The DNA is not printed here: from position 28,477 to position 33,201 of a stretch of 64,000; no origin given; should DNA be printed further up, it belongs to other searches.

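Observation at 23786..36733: MetFV fused into an unusually elaborate HdrL/MvhD/Nfn-like module without HdrB, directly upstream of the CODH/ACS operon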

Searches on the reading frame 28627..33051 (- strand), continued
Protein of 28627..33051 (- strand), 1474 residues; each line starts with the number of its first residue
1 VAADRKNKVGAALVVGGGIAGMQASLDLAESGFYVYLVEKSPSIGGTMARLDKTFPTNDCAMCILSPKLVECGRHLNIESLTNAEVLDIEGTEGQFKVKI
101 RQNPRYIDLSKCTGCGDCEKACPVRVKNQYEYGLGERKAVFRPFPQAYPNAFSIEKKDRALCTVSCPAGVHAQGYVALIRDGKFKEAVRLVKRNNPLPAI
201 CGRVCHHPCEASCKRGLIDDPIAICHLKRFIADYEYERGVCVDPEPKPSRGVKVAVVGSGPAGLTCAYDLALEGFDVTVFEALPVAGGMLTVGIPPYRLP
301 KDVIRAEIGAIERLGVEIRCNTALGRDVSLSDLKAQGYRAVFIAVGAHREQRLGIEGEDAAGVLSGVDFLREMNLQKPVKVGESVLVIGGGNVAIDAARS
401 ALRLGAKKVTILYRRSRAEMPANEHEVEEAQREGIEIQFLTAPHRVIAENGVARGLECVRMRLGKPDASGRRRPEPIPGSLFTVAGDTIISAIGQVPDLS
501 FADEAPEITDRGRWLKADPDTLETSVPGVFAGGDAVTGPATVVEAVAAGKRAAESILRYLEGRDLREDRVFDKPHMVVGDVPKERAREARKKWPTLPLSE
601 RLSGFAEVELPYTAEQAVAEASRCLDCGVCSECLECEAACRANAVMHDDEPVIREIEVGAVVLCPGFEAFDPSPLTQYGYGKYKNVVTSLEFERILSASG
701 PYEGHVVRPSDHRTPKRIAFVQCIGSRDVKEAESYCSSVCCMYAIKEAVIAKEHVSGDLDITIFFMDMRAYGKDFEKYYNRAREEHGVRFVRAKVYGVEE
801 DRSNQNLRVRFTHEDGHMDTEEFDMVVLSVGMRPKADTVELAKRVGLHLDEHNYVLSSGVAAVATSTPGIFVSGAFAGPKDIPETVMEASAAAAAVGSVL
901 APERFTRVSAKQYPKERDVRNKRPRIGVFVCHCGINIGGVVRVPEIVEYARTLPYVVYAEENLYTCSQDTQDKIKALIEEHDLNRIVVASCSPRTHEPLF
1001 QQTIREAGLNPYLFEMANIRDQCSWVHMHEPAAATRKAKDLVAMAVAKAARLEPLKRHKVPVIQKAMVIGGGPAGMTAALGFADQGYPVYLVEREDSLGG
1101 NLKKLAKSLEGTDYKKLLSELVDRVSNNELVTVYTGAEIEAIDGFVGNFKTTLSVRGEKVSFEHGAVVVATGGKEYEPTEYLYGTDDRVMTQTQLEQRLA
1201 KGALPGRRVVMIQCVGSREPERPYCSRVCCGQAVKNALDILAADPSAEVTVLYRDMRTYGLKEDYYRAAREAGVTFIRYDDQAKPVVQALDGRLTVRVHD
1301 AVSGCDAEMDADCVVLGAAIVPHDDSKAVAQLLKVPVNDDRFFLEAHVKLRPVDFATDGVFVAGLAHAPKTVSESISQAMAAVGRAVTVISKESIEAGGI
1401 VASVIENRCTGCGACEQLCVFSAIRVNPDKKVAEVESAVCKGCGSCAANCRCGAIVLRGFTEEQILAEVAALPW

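Call 58: find_encoding_contigs(protein=P0005, flank=10000, max_places=1)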
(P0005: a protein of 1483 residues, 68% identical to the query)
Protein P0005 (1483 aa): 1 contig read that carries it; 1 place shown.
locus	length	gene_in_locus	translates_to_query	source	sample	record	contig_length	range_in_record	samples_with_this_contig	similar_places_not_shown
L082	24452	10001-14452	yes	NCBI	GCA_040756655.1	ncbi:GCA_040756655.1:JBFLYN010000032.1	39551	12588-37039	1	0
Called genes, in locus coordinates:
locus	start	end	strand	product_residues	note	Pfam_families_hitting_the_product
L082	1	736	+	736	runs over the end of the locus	PF18537:CODH_A_N, PF03598:CdhC, PF19436:ACS_CODH_B_C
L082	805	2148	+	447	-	PF04060:FeS, PF03599:CdhD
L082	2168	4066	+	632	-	PF00111:Fer2, PF17650:RACo_linker, PF17651:Raco_middle, PF14574:RACo_C_ter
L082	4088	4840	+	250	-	PF01656:CbiA, PF13614:AAA_31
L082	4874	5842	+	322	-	PF03599:CdhD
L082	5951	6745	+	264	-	PF00809:Pterin_bind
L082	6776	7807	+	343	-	PF00070:Pyr_redox (faint), PF00890:FAD_binding_2 (faint), PF01266:DAO, PF03486:HI0933_like (faint), PF07992:Pyr_redox_2, PF12831:FAD_oxidored (weak), PF13450:NAD_binding_8, PF01593:Amino_oxidase (weak)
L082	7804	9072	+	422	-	PF01266:DAO (weak), PF01494:FAD_binding_3, PF07992:Pyr_redox_2, PF13450:NAD_binding_8, PF01593:Amino_oxidase (weak), PF12838:Fer4_7, PF13187:Fer4_9, PF13237:Fer4_10, +9 more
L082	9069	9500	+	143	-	PF02662:FlpD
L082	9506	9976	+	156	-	PF13237:Fer4_10 (weak), PF13183:Fer4_8, PF13187:Fer4_9 (weak), PF13534:Fer4_17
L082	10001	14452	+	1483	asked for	PF00037:Fer4 (weak), PF12797:Fer4_2 (weak), PF14691:Fer4_20, PF07992:Pyr_redox_2, PF13450:NAD_binding_8, PF07992:Pyr_redox_2, PF07992:Pyr_redox_2, PF12831:FAD_oxidored, +14 more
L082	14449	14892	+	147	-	PF02662:FlpD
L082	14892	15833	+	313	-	PF13187:Fer4_9 (faint), PF12797:Fer4_2 (faint), PF13237:Fer4_10 (faint), PF00037:Fer4 (faint), PF13746:Fer4_18 (faint)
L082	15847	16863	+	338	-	PF13187:Fer4_9 (faint), PF14697:Fer4_21 (faint), PF00037:Fer4 (faint), PF12797:Fer4_2 (faint), PF13237:Fer4_10 (faint), PF17179:Fer4_22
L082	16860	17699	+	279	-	PF00970:FAD_binding_6 (weak), PF00175:NAD_binding_1, PF10418:DHODB_Fe-S_bind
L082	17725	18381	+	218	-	PF12225:DUF5981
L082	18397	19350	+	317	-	PF02219:MTHFR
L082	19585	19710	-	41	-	-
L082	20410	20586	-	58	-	-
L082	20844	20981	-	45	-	-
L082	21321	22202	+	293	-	PF14659:Phage_int_SAM_3 (weak), PF00589:Phage_integrase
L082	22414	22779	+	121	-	PF14338:Mrr_N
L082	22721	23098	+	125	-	-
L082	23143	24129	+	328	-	PF20208:ARPP-1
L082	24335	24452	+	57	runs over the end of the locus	-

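Call 59: find_encoding_contigs(protein=P0009, flank=10000, max_places=1)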
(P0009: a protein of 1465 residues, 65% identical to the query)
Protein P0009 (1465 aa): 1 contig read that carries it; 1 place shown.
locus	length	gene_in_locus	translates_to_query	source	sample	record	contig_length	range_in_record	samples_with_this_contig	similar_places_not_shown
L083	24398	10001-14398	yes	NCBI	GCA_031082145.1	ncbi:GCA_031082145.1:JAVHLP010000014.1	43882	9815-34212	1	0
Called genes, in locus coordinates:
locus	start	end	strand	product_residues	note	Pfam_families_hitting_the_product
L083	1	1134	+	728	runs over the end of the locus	PF18537:CODH_A_N, PF03598:CdhC, PF19436:ACS_CODH_B_C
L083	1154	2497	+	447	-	PF04060:FeS, PF03599:CdhD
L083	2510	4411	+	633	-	PF00111:Fer2, PF17650:RACo_linker, PF17651:Raco_middle, PF14574:RACo_C_ter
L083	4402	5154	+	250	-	PF01656:CbiA, PF13614:AAA_31 (weak)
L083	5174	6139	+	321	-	PF03599:CdhD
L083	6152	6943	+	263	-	PF00809:Pterin_bind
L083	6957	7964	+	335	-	PF00070:Pyr_redox (faint), PF01266:DAO (weak), PF03486:HI0933_like (faint), PF07992:Pyr_redox_2 (faint), PF12831:FAD_oxidored (weak), PF13450:NAD_binding_8 (weak)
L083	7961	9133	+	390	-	PF01266:DAO (faint), PF07992:Pyr_redox_2 (faint), PF12837:Fer4_6 (faint), PF00037:Fer4 (faint), PF14697:Fer4_21 (weak), PF12838:Fer4_7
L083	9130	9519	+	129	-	PF02662:FlpD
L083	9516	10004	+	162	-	PF12838:Fer4_7 (weak), PF13183:Fer4_8, PF13187:Fer4_9, PF13237:Fer4_10 (weak), PF13534:Fer4_17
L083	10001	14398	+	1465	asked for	PF00890:FAD_binding_2 (weak), PF12831:FAD_oxidored (weak), PF13450:NAD_binding_8 (weak), PF14691:Fer4_20, PF07992:Pyr_redox_2, PF13450:NAD_binding_8, PF07992:Pyr_redox_2, PF12831:FAD_oxidored (weak), +14 more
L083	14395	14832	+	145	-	PF02662:FlpD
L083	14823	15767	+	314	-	PF13187:Fer4_9 (faint), PF12797:Fer4_2 (faint), PF13183:Fer4_8 (weak)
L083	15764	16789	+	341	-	PF14697:Fer4_21 (faint), PF12838:Fer4_7 (faint), PF13187:Fer4_9 (faint), PF13534:Fer4_17 (faint), PF13484:Fer4_16 (faint), PF13237:Fer4_10 (weak), PF17179:Fer4_22, PF13746:Fer4_18 (weak), +3 more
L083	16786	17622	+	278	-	PF00970:FAD_binding_6 (weak), PF00175:NAD_binding_1, PF10418:DHODB_Fe-S_bind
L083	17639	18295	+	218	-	PF12225:DUF5981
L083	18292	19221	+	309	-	PF02219:MTHFR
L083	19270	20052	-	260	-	-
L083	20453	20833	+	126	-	PF12643:MazG-like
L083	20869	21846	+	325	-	PF03601:Cons_hypoth698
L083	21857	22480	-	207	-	PF07853:DUF1648, PF13630:SdpI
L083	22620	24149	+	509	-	PF00501:AMP-binding, PF13193:AMP-binding_C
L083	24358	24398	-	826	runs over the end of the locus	PF02463:SMC_N (faint), PF13476:AAA_23, PF13514:AAA_27, PF13555:AAA_29 (weak)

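Call 60: find_encoding_contigs(protein=P0010, flank=10000, max_places=1)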
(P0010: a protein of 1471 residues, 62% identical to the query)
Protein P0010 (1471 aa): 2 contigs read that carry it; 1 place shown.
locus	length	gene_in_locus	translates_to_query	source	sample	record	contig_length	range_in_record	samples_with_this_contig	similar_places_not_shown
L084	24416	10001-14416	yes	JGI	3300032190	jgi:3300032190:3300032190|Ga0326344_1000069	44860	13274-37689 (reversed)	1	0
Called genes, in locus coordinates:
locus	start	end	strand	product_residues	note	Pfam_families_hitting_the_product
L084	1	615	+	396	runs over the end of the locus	-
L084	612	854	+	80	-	PF20114:DUF6504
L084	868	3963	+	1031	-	PF02811:PHP, PF07733:DNA_pol3_alpha, PF17657:DNA_pol3_finger, PF14579:HHH_6, PF01336:tRNA_anti-codon (faint)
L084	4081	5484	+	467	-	PF01554:MatE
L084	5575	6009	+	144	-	PF04657:DMT_YdcZ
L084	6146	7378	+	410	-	PF00890:FAD_binding_2 (weak), PF01266:DAO (weak), PF07992:Pyr_redox_2, PF12831:FAD_oxidored (weak), PF13450:NAD_binding_8, PF00037:Fer4, PF12837:Fer4_6 (weak), PF12838:Fer4_7, +2 more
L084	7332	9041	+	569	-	PF01266:DAO (weak), PF07992:Pyr_redox_2, PF13450:NAD_binding_8 (weak), PF00037:Fer4 (faint), PF12837:Fer4_6 (faint), PF12838:Fer4_7 (weak), PF13187:Fer4_9 (weak), PF14697:Fer4_21 (weak), +1 more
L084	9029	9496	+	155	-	PF02662:FlpD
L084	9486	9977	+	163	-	PF13183:Fer4_8, PF13237:Fer4_10 (faint), PF13187:Fer4_9 (weak), PF13534:Fer4_17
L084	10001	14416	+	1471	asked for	PF12831:FAD_oxidored, PF14691:Fer4_20, PF01266:DAO, PF07992:Pyr_redox_2, PF13450:NAD_binding_8, PF07992:Pyr_redox_2, PF00890:FAD_binding_2, PF07992:Pyr_redox_2, +22 more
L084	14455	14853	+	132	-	PF02662:FlpD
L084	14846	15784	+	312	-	PF12838:Fer4_7 (faint), PF12797:Fer4_2 (faint), PF13746:Fer4_18 (faint), PF00037:Fer4 (faint), PF13187:Fer4_9 (weak)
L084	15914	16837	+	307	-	PF13237:Fer4_10 (faint), PF12838:Fer4_7 (faint), PF12797:Fer4_2 (faint), PF17179:Fer4_22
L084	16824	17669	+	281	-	PF00970:FAD_binding_6 (weak), PF00175:NAD_binding_1, PF10418:DHODB_Fe-S_bind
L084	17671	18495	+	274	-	-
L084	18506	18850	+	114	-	PF04020:Phage_holin_4_2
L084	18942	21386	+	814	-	PF12705:PDDEXK_1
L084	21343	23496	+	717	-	PF00580:UvrD-helicase, PF13604:AAA_30 (faint), PF13245:AAA_19, PF13361:UvrD_C, PF13538:UvrD_C_2 (faint)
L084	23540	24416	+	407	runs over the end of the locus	PF00155:Aminotran_1_2, PF12897:Asp_aminotransf (weak)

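Call 62: find_encoding_contigs(protein=P0004, flank=10000, max_places=1)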
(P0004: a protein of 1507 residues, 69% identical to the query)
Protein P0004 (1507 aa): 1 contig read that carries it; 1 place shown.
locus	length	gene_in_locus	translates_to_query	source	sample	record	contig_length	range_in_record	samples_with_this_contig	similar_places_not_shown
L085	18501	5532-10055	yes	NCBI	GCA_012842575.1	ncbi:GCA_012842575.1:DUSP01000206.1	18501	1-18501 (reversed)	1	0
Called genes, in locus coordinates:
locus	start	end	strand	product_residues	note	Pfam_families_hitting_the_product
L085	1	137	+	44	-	?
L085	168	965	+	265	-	PF00809:Pterin_bind, PF03599:CdhD (faint)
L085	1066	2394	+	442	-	PF00890:FAD_binding_2 (weak), PF01266:DAO, PF12831:FAD_oxidored, PF13450:NAD_binding_8, PF00037:Fer4 (weak), PF12797:Fer4_2 (weak), PF12837:Fer4_6 (weak), PF12838:Fer4_7, +2 more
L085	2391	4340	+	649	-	PF01494:FAD_binding_3 (weak), PF13450:NAD_binding_8 (weak), PF00037:Fer4 (weak), PF12837:Fer4_6 (weak), PF12838:Fer4_7, PF13187:Fer4_9 (weak), PF13237:Fer4_10 (weak), PF14697:Fer4_21, +5 more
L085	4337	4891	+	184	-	PF02662:FlpD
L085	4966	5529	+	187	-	PF13183:Fer4_8, PF13237:Fer4_10 (faint), PF12838:Fer4_7 (faint), PF13187:Fer4_9 (weak), PF13534:Fer4_17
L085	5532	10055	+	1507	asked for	PF12831:FAD_oxidored (weak), PF00037:Fer4 (weak), PF12797:Fer4_2 (weak), PF14691:Fer4_20, PF07992:Pyr_redox_2, PF13450:NAD_binding_8, PF07992:Pyr_redox_2, PF07992:Pyr_redox_2, +16 more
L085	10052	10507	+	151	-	PF02662:FlpD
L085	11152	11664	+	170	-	PF13746:Fer4_18 (faint), PF13187:Fer4_9 (faint), PF13237:Fer4_10 (faint), PF12797:Fer4_2 (faint), PF00037:Fer4 (faint), PF13183:Fer4_8 (weak)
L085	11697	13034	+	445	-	PF13237:Fer4_10 (faint), PF12838:Fer4_7 (faint), PF13187:Fer4_9 (faint), PF13534:Fer4_17 (faint), PF12797:Fer4_2 (faint), PF14697:Fer4_21 (faint), PF00037:Fer4 (faint), PF17179:Fer4_22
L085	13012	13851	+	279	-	PF00970:FAD_binding_6 (weak), PF00175:NAD_binding_1, PF10418:DHODB_Fe-S_bind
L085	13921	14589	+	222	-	PF12225:DUF5981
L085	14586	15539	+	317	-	PF02219:MTHFR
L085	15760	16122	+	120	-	PF12986:DUF3870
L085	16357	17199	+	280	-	PF05681:Fumerase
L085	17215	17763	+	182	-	PF05683:Fumerase_C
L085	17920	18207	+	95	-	-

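Call 63: find_encoding_contigs(protein=P0011, flank=10000, max_places=1)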
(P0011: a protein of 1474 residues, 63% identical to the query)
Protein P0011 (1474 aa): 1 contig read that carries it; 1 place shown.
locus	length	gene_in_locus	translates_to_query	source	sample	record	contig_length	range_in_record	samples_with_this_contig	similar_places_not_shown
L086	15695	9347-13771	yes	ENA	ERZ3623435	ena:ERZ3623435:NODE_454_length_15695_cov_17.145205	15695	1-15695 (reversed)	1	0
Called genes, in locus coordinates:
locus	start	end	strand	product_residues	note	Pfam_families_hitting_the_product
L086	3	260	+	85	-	?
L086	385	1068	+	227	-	-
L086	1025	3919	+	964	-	PF00561:Abhydrolase_1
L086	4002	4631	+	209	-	PF12654:DUF3786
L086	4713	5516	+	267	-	PF01656:CbiA, PF02374:ArsA_ATPase (faint), PF13614:AAA_31 (weak)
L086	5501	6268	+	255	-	PF01656:CbiA, PF13479:AAA_24 (weak), PF13614:AAA_31 (weak)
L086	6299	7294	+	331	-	PF00070:Pyr_redox (faint), PF00890:FAD_binding_2 (weak), PF01262:AlaDh_PNT_C (weak), PF01266:DAO (faint), PF03486:HI0933_like (faint), PF07992:Pyr_redox_2, PF12831:FAD_oxidored, PF13450:NAD_binding_8 (weak)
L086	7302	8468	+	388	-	PF00890:FAD_binding_2 (weak), PF01593:Amino_oxidase (faint), PF07992:Pyr_redox_2 (faint), PF12831:FAD_oxidored (weak), PF13450:NAD_binding_8 (weak), PF13187:Fer4_9 (weak), PF14697:Fer4_21 (weak), PF12838:Fer4_7, +4 more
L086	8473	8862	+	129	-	PF02662:FlpD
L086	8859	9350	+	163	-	PF13183:Fer4_8, PF13237:Fer4_10 (faint), PF13187:Fer4_9 (weak), PF13534:Fer4_17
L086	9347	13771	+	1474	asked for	PF00890:FAD_binding_2 (weak), PF01266:DAO (weak), PF07992:Pyr_redox_2 (weak), PF12831:FAD_oxidored (weak), PF14691:Fer4_20, PF07992:Pyr_redox_2, PF13450:NAD_binding_8, PF07992:Pyr_redox_2, +16 more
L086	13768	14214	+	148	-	PF02662:FlpD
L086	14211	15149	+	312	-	PF12838:Fer4_7 (faint), PF00037:Fer4 (faint), PF12797:Fer4_2 (faint), PF13746:Fer4_18 (faint), PF13183:Fer4_8 (weak)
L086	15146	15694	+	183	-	?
